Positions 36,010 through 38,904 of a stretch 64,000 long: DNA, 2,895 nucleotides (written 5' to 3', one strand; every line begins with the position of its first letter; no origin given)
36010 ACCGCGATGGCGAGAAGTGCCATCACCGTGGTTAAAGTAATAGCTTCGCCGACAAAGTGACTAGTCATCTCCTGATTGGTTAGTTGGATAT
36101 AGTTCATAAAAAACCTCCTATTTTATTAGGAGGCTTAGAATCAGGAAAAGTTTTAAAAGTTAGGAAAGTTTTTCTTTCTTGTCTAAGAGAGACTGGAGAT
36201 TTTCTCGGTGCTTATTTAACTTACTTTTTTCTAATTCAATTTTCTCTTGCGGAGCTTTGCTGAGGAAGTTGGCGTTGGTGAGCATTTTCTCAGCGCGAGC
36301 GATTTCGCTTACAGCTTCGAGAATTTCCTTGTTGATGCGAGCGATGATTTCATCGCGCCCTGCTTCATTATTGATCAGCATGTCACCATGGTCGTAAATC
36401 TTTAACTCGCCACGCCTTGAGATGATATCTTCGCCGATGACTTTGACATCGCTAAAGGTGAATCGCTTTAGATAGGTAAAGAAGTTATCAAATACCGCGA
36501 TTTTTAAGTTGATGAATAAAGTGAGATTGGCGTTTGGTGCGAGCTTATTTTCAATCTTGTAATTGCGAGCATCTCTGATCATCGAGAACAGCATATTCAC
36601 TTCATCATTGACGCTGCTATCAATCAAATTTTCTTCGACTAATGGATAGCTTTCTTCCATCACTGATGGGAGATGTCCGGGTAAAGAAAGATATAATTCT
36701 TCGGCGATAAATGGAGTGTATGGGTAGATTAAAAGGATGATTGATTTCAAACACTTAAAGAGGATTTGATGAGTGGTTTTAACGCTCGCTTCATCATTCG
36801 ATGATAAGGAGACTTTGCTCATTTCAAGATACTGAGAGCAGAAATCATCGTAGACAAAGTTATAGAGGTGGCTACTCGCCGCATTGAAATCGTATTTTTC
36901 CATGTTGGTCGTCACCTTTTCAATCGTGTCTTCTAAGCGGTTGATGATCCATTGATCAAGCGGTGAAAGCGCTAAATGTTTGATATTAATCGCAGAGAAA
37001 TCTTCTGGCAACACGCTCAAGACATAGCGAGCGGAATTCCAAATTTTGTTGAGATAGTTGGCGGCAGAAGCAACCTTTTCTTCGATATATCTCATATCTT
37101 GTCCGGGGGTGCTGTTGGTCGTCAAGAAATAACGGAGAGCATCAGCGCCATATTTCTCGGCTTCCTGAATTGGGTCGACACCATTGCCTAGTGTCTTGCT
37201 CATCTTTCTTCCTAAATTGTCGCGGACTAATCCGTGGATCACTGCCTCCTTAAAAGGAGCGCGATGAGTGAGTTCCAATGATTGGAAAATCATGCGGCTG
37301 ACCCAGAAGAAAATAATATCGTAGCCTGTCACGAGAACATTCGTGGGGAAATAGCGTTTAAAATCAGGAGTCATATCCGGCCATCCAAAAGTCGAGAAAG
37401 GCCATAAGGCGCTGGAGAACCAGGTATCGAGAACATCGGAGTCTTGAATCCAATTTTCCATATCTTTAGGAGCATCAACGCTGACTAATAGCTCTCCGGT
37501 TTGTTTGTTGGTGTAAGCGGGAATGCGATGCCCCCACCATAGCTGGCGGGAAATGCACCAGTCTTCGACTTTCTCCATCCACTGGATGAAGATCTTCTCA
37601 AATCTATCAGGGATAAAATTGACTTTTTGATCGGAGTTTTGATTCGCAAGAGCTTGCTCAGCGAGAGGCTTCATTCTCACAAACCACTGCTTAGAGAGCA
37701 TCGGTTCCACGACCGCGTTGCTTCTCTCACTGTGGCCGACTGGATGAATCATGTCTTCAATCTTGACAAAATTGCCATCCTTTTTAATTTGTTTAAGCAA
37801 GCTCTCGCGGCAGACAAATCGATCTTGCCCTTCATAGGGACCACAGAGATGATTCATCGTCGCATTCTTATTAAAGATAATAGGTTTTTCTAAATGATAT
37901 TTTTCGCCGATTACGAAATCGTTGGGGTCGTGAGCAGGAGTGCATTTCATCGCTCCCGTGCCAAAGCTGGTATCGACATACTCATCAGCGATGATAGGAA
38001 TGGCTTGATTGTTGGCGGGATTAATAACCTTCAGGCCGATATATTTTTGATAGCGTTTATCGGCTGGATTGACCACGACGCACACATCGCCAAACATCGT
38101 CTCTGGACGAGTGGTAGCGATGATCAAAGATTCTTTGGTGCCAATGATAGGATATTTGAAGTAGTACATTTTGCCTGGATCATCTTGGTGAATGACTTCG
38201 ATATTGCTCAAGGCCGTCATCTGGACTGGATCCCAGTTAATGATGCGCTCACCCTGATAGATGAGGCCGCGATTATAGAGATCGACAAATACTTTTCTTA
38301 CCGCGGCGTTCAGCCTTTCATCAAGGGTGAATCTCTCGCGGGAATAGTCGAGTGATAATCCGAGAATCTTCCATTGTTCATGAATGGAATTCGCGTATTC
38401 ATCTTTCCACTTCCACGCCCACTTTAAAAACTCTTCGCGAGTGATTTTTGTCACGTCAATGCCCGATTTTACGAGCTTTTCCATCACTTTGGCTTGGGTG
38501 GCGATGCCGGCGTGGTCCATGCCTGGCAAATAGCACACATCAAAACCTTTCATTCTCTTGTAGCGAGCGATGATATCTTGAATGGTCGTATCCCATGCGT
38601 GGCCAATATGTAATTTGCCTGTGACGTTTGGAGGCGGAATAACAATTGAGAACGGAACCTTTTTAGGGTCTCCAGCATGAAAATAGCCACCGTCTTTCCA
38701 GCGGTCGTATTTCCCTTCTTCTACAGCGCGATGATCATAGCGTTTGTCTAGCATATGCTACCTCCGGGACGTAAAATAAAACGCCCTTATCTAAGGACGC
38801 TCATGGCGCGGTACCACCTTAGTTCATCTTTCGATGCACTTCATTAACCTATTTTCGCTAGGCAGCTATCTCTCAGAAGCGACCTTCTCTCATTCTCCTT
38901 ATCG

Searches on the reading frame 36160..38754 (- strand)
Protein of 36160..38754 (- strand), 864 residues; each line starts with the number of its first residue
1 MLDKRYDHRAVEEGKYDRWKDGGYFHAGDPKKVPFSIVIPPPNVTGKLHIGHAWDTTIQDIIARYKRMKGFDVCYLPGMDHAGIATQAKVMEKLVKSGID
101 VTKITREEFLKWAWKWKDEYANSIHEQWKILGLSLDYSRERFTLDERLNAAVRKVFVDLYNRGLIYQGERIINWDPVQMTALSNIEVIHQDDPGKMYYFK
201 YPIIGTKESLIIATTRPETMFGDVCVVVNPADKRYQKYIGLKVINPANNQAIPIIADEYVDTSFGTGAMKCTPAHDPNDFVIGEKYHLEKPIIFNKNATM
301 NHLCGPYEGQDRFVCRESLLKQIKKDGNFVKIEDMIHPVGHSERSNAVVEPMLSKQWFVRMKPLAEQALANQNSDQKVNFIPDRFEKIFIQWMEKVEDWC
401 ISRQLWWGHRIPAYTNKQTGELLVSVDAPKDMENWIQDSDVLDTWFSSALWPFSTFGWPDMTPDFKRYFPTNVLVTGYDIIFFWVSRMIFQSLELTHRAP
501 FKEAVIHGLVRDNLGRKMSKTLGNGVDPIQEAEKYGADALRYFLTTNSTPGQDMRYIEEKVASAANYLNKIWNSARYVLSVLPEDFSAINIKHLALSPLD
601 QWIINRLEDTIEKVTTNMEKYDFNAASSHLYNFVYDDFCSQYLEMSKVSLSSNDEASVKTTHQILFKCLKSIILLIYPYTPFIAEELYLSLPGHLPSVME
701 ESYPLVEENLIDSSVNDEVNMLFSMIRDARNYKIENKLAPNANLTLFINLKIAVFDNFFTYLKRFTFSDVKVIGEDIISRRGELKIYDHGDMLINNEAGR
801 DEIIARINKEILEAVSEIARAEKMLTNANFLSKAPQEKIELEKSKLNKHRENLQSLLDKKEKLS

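Call 72: find_encoding_contigs(protein=window:36160-38754:-, flank=10000, max_places=1)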
Protein window:36160-38754:- (864 aa): 8 contigs read that carry it; 1 place shown.
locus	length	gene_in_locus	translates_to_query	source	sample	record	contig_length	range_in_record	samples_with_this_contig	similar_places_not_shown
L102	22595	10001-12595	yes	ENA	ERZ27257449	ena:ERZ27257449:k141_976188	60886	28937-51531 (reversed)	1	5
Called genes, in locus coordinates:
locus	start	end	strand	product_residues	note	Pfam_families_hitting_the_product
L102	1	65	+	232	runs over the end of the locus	PF00132:Hexapep (weak)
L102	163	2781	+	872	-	PF01276:OKR_DC_1, PF01212:Beta_elim_lyase (weak), PF00155:Aminotran_1_2, PF00266:Aminotran_5 (weak), PF01041:DegT_DnrJ_EryC1, PF01053:Cys_Met_Meta_PP (faint), PF03711:OKR_DC_1_C (faint), PF04371:PAD_porph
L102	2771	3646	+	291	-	PF00795:CN_hydrolase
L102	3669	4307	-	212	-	PF01168:Ala_racemase_N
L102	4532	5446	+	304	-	-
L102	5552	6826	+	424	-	PF05697:Trigger_N, PF00254:FKBP_C, PF05698:Trigger_C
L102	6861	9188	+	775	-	PF02190:LON_substr_bdg, PF00004:AAA, PF07728:AAA_5 (weak), PF22667:Lon_lid, PF05362:Lon_C, PF13541:ChlI (weak)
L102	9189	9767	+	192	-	PF00009:GTP_EFTU (faint), PF03193:RsgA_GTPase (faint), PF00350:Dynamin_N (faint), PF01926:MMR_HSR1, PF02421:FeoB_N (weak)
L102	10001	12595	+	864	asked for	PF00133:tRNA-synt_1, PF01406:tRNA-synt_1e (faint), PF09334:tRNA-synt_1g, PF13603:tRNA-synt_1_2, PF09334:tRNA-synt_1g, PF08264:Anticodon_1, PF10458:Val_tRNA-synt_C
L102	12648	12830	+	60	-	-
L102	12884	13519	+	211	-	PF20582:UPF0758_N, PF04002:RadC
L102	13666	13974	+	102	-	PF00829:Ribosomal_L21p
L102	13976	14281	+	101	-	PF04327:Peptidase_Prp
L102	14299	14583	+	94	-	PF01016:Ribosomal_L27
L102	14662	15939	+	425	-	PF01018:GTP1_OBG, PF01926:MMR_HSR1, PF02421:FeoB_N, PF09269:DUF1967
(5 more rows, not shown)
